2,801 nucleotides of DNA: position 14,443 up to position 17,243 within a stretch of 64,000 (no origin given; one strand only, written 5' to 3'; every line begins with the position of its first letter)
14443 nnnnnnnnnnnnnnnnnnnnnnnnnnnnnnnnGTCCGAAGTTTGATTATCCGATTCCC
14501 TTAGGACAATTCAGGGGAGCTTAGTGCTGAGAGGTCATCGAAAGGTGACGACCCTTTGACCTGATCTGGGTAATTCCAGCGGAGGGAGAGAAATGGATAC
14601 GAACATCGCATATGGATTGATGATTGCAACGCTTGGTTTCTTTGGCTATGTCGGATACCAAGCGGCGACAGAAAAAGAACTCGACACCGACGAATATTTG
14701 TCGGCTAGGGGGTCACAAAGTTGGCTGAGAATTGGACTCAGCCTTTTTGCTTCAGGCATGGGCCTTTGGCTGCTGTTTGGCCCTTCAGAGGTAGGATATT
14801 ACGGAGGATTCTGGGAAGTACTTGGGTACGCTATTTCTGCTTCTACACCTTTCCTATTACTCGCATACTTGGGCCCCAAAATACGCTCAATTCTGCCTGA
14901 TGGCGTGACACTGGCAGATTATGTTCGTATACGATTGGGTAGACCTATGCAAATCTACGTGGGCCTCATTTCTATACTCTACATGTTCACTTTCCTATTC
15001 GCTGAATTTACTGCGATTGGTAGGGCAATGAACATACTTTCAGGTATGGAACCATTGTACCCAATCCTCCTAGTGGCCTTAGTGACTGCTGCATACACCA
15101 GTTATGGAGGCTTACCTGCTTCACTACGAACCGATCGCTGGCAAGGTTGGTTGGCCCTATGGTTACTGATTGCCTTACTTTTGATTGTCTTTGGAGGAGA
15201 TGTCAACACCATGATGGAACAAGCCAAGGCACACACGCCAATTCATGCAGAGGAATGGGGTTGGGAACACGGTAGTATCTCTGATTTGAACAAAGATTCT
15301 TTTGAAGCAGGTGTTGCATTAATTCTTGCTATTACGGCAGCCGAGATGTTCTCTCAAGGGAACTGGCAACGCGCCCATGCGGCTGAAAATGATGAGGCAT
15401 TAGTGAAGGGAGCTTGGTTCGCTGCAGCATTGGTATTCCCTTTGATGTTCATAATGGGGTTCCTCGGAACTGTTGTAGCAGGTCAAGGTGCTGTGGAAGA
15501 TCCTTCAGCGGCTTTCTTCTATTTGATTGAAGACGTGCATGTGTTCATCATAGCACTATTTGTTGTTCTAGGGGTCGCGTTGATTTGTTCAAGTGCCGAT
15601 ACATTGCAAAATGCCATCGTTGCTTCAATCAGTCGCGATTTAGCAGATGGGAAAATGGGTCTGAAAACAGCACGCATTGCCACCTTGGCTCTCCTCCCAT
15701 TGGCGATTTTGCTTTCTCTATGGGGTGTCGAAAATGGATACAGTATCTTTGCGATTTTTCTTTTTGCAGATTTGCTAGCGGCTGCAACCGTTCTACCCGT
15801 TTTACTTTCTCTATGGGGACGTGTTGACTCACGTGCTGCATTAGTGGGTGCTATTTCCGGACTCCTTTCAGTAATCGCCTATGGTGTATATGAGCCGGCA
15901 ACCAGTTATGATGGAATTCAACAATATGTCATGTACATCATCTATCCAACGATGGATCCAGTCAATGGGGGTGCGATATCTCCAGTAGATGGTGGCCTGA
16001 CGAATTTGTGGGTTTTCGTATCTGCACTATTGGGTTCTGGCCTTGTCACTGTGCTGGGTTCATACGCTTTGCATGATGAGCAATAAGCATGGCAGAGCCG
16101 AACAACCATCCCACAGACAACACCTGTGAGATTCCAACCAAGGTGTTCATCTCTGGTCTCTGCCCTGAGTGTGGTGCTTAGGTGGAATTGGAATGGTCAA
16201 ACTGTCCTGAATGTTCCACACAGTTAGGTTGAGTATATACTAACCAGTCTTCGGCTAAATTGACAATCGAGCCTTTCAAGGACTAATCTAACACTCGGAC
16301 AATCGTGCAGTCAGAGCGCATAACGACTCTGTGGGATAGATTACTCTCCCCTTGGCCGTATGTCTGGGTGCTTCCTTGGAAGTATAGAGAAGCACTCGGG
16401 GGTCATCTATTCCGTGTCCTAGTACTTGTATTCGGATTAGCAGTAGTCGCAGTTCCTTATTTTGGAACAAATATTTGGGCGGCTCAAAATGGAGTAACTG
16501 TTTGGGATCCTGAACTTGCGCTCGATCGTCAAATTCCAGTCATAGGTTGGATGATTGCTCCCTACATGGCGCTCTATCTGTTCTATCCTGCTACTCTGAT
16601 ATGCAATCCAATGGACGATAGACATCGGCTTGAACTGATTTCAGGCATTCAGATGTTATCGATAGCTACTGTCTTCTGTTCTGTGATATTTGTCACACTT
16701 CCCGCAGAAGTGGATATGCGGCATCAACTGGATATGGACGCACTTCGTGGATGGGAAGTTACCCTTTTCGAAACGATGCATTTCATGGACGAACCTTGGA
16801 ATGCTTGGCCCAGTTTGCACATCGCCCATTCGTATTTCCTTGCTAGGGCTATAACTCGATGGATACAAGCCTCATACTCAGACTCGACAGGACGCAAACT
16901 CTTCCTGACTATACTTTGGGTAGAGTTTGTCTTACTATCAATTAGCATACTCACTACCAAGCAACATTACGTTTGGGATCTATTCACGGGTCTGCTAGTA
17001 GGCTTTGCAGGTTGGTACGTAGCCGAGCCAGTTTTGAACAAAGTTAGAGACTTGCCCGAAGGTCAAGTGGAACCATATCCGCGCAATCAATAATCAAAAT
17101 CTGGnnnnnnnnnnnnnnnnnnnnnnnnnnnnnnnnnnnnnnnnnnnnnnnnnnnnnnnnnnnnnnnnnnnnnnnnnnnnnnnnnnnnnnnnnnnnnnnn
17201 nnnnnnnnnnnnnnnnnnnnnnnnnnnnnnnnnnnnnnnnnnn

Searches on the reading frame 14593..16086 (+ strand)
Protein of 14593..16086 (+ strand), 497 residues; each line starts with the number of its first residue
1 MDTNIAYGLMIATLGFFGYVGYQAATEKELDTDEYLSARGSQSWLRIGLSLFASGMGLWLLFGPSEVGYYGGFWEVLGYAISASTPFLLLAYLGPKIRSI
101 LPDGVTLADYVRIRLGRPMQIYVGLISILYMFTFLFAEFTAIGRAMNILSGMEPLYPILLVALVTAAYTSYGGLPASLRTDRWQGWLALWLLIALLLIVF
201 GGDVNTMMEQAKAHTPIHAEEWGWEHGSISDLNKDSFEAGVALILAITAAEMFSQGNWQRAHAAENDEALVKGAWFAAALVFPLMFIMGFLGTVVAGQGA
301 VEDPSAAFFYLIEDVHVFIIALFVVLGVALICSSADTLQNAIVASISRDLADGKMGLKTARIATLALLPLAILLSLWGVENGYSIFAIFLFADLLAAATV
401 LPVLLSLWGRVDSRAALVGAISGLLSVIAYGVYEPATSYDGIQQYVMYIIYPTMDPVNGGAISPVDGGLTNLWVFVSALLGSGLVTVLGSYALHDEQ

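Call 44: search_protein_families(library=pfam, proteins=[window:14593-16086:+], max_evalue=0.0001)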
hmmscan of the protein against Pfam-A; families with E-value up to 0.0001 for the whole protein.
window:14593-16086:+ (497 aa): 1 family
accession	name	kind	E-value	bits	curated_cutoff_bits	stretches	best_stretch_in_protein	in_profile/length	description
PF00474.23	SSF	-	1.9e-22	80.1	22.8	1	35-423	1-406/406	Sodium:solute symporter family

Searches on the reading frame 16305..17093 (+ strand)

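Call 45: search_protein_families(library=pfam, proteins=[window:16305-17093:+], max_evalue=0.0001)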
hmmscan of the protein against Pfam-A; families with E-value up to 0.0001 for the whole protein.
window:16305-17093:+ (262 aa): 2 families
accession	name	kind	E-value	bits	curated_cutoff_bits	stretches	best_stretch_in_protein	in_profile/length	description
PF14378.12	PAP2_3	-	1.1e-06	29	27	1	104-238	55-189/190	PAP2 superfamily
PF01569.27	PAP2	-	1.5e-06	28.4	27.2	1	160-240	47-121/130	PAP2 superfamily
